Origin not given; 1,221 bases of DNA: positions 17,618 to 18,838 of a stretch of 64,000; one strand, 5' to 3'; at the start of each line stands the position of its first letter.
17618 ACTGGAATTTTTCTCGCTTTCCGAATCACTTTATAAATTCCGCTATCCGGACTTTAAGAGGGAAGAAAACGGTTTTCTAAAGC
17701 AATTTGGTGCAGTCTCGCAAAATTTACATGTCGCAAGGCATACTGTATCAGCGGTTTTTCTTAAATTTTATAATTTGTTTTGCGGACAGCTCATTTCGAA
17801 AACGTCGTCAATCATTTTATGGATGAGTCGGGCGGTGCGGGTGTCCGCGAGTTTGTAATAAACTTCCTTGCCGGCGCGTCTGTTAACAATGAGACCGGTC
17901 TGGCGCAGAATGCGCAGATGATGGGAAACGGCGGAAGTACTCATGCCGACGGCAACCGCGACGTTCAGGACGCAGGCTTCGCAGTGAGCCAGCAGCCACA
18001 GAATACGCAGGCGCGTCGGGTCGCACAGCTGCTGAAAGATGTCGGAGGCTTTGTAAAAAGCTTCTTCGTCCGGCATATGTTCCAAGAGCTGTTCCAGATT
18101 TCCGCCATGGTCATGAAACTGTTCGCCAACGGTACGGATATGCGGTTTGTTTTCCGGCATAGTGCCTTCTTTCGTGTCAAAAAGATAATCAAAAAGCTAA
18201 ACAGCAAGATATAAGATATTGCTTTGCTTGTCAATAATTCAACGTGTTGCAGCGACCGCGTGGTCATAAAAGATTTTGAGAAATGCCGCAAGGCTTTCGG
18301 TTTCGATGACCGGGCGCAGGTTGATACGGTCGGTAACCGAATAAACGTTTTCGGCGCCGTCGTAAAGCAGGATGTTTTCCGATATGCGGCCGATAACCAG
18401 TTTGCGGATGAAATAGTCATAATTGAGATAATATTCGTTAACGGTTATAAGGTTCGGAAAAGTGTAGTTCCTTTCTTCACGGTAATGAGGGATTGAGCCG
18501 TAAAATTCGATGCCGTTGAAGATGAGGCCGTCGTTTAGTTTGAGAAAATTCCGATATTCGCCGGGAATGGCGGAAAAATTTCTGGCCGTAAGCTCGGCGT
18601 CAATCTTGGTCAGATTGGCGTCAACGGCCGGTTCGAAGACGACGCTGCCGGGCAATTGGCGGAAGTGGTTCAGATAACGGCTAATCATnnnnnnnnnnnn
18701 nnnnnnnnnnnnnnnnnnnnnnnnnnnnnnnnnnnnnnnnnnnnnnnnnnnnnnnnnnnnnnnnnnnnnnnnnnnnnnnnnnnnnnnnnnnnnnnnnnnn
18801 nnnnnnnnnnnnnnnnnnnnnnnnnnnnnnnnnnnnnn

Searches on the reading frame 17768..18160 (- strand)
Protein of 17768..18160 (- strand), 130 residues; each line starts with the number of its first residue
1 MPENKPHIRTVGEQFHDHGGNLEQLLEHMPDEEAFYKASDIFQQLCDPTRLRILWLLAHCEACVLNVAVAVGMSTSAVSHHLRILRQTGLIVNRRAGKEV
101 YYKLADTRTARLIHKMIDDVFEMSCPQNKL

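Call 3: search_protein_families(library=pfam, proteins=[window:17768-18160:-], max_evalue=0.1)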
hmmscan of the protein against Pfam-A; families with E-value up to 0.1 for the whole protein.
window:17768-18160:- (130 aa): 17 families
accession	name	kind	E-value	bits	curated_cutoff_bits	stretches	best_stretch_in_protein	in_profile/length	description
PF01022.26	HTH_5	-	1.9e-12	47.3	22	1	47-91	1-45/47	Bacterial regulatory protein, arsR family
PF12840.13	HTH_20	-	3.9e-07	30.4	27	1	47-92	3-49/51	Helix-turn-helix domain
PF13412.12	HTH_24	-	0.00012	22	21.9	1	47-91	2-47/48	Winged helix-turn-helix DNA-binding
PF09339.16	HTH_IclR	-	0.01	16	22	1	51-92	6-49/52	IclR helix-turn-helix domain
PF07848.18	PaaX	-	0.012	16.3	24.8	1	70-107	32-69/70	PaaX-like protein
PF13601.12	HTH_34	-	0.013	16.1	27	1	50-95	2-48/80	Winged helix DNA-binding domain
PF01978.25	TrmB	-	0.015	15.5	25.6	1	56-106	17-66/68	Sugar-specific transcriptional regulator TrmB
PF13384.12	HTH_23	-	0.02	15.2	24.6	1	49-90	6-46/50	Homeodomain-like domain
PF13545.12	HTH_Crp_2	-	0.033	14.6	27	1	68-95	29-56/70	Crp-like helix-turn-helix domain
PF25212.1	HVO_A0114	-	0.033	14.4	27.6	1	37-99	12-74/84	HVO_A0114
PF24034.1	DUF7343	-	0.035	14.4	27.6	0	67-99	24-56/62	Domain of unknown function (DUF7343)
PF24234.1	KH_BICC1_1st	-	0.062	14.1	27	0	21-55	9-43/77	BICC1, first type I KH domain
PF04643.17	Motilin_assoc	-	0.07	13.4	22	0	8-34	28-54/59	Motilin/ghrelin-associated peptide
PF24038.1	DUF7347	-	0.075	13.7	27.6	0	39-87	2-54/77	Domain of unknown function (DUF7347)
PF09491.16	RE_AlwI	-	0.077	12.4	23.1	1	82-123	152-190/441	AlwI restriction endonuclease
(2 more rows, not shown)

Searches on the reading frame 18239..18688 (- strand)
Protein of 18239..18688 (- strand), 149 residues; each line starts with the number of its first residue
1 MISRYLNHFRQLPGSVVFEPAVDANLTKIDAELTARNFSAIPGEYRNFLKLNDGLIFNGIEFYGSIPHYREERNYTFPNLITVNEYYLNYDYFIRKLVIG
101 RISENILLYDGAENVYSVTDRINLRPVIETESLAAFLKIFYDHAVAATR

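Call 3: search_protein_families(library=pfam, proteins=[window:18239-18688:-], max_evalue=0.1)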
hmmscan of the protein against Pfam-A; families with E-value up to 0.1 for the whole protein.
window:18239-18688:- (149 aa): 3 families
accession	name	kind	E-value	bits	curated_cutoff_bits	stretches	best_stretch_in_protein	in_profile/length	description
PF14568.11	SUKH_6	-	0.0036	18.3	27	1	41-86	15-60/119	SMI1-KNR4 cell-wall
PF09346.15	SMI1_KNR4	-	0.058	14.4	25.4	1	40-116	17-104/125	SMI1 / KNR4 family (SUKH-1)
PF14567.11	SUKH_5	-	0.097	12.9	27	0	19-117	20-117/142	SMI1-KNR4 cell-wall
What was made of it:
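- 18239..18688 (-): 149-aa SUKH-superfamily (YrhA-family) immunity-type protein (p150). It has no signal peptide. Pfam SUKH_6, SMI1_KNR4 and SUKH_5 hits are weak for this protein (call 3).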

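Call 8: search_protein_families(library=ncbifam, proteins=[window:18239-18688:-], max_evalue=0.1)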
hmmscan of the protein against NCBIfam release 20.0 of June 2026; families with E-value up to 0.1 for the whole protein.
window:18239-18688:- (149 aa): 1 family
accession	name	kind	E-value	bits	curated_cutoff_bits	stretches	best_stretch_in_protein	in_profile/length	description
NF038335.1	YPO0640_fam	subfamily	6.8e-18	65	55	1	11-138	13-143/150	YrhA family protein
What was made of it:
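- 18239..18688 (-): NCBIfam NF038335 at 65 bits against a cut-off of 55 (call 8).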

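Call 10: search_solved_structures(query=window:18239-18688:-, max_evalue=10, show_alignments=2)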
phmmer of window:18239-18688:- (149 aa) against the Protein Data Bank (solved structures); distinct sequences matched with E-value up to 10: 0.

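Call 16: search_protein_families(library=padloc, proteins=[window:18239-18688:-], max_evalue=0.01)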
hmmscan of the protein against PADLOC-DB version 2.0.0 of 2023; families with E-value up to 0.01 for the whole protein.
window:18239-18688:- (149 aa): 0 families

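Call 48: find_homologous_proteins(query=window:18239-18688:-, max_evalue=0.001)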
Query window:18239-18688:- (149 aa): 14 proteins with E <= 0.001 among 39 candidates.
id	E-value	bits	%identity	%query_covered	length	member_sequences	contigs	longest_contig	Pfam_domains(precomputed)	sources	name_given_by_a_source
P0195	1.0e-91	322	99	100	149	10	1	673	-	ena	-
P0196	8.4e-82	290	90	100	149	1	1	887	-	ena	-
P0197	1.8e-79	282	93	100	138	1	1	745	-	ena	-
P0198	2.6e-79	282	89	100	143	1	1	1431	-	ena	-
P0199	5.2e-77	274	82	100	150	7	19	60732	-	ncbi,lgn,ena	-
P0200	3.2e-76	272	85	100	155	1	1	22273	-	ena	-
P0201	4.1e-72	259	78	99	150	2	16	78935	-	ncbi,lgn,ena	-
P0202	5.8e-68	245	74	97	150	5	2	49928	-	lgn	-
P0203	3.4e-67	243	76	97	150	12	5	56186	-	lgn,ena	-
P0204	1.1e-59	218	64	97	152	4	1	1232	-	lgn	-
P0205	2.6e-38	149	90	52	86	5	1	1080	-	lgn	-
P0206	3.4e-38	149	51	94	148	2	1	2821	-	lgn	-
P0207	1.6e-25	108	76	45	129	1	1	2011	PF12704.15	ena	-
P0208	6.2e-12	63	90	26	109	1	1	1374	-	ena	-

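Call 52: search_solved_structures(query=A4, max_evalue=10, show_alignments=3)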
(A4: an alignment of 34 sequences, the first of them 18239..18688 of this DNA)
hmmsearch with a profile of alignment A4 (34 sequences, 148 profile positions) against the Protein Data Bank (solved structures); distinct sequences matched with E-value up to 10: 1.
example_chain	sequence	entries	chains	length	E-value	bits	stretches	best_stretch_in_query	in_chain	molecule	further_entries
2icg_A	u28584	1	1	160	0.054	16.1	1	39-68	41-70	Lin2918 protein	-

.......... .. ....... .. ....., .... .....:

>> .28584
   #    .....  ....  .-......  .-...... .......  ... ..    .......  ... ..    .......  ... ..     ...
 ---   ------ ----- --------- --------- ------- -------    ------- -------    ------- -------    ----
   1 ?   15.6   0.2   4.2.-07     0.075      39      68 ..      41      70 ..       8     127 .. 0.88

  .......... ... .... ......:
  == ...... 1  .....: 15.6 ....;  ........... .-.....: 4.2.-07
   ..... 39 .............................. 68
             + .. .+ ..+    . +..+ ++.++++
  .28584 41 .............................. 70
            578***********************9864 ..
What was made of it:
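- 18239..18688 (-): The best PDB profile hit is 2ICG (call 52).
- On SUKH superfamily / YrhA family immunity proteins: The best PDB profile hit is 2ICG at E=0.054 (call 52).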

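Call 53: search_protein_families(library=pfam, alignment_id=A4, max_evalue=0.1)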
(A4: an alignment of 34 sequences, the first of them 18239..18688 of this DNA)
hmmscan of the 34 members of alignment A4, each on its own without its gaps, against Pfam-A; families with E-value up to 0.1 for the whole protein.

A. member 1, window:18239-18688:- (149 aa): 3 families
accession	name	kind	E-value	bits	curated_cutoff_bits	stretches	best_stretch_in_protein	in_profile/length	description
PF14568.11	SUKH_6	-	0.0036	18.3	27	1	41-86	15-60/119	SMI1-KNR4 cell-wall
PF09346.15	SMI1_KNR4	-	0.058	14.4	25.4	1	40-116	17-104/125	SMI1 / KNR4 family (SUKH-1)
PF14567.11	SUKH_5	-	0.097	12.9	27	0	19-117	20-117/142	SMI1-KNR4 cell-wall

B. families by the number of members that match (of 34 scanned): 4 families
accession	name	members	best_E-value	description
PF09346.15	SMI1_KNR4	23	7.1e-06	SMI1 / KNR4 family (SUKH-1)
PF14567.11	SUKH_5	20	2e-07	SMI1-KNR4 cell-wall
PF14568.11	SUKH_6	16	1.3e-05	SMI1-KNR4 cell-wall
PF10353.14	DUF2430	2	0.025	Protein of unknown function (DUF2430)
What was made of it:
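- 18239..18688 (-): Among orthologues, 23, 20 and 16 of 34 hit SMI1_KNR4, SUKH_5 and SUKH_6 (best 2e-7) (call 53).
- On SUKH superfamily / YrhA family immunity proteins: The Pfam SUKH models are below cut-off for the window protein (18.3 vs 27) but hit 23, 20 and 16 of 34 orthologues for SMI1_KNR4, SUKH_5 and SUKH_6 (best 2e-7) (call 53).
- SUKH Pfam families hit most orthologues (call 53).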
